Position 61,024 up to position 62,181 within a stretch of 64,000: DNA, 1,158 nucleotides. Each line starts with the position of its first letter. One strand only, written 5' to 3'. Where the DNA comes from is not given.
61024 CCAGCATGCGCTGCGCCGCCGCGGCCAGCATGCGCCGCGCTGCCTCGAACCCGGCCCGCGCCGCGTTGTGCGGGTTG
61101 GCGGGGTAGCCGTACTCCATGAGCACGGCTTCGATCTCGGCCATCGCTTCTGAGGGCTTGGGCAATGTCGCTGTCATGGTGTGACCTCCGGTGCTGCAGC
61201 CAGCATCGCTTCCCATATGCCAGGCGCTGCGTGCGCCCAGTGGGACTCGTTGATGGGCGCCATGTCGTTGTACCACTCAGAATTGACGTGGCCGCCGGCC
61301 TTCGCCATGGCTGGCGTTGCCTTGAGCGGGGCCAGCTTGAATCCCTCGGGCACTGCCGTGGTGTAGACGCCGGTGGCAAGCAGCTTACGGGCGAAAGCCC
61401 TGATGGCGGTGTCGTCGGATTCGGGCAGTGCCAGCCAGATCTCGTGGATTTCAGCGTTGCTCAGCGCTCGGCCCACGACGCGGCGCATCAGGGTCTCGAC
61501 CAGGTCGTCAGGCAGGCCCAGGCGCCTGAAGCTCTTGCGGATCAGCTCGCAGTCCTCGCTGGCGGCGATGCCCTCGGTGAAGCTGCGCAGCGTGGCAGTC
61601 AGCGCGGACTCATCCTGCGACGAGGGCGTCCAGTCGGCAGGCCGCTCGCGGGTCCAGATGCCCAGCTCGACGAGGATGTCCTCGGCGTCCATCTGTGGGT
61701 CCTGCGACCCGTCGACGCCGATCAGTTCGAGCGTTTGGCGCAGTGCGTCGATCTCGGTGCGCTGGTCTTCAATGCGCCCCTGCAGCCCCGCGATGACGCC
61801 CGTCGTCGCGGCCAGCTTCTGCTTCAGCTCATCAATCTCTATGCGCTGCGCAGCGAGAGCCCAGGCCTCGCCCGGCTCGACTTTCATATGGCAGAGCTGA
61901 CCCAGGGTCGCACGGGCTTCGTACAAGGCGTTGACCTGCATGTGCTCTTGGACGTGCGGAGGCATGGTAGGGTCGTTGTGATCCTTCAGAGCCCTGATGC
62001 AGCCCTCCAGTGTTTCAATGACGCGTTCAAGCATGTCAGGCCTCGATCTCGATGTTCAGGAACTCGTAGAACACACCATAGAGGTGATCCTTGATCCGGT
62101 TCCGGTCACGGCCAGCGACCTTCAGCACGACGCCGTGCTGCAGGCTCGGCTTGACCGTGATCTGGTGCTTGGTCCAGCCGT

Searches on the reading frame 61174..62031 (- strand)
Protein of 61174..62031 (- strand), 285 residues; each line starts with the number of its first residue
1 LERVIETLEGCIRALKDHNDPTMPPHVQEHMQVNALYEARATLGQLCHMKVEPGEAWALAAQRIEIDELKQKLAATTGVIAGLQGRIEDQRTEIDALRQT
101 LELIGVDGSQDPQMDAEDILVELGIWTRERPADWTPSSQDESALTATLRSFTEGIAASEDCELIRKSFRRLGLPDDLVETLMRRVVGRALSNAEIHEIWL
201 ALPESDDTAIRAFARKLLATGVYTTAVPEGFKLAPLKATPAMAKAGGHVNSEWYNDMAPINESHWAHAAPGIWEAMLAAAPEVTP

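Call 13: search_protein_families(library=phrogs, proteins=[window:61174-62031:-], max_evalue=0.001)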
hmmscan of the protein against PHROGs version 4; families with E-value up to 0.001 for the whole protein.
window:61174-62031:- (285 aa): 2 families
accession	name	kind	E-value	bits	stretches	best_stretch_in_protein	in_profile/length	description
phrog_5913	-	unknown function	3.1e-05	25.1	1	210-283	97-166/173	-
phrog_12449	-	unknown function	0.0002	22.5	1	225-282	164-214/220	-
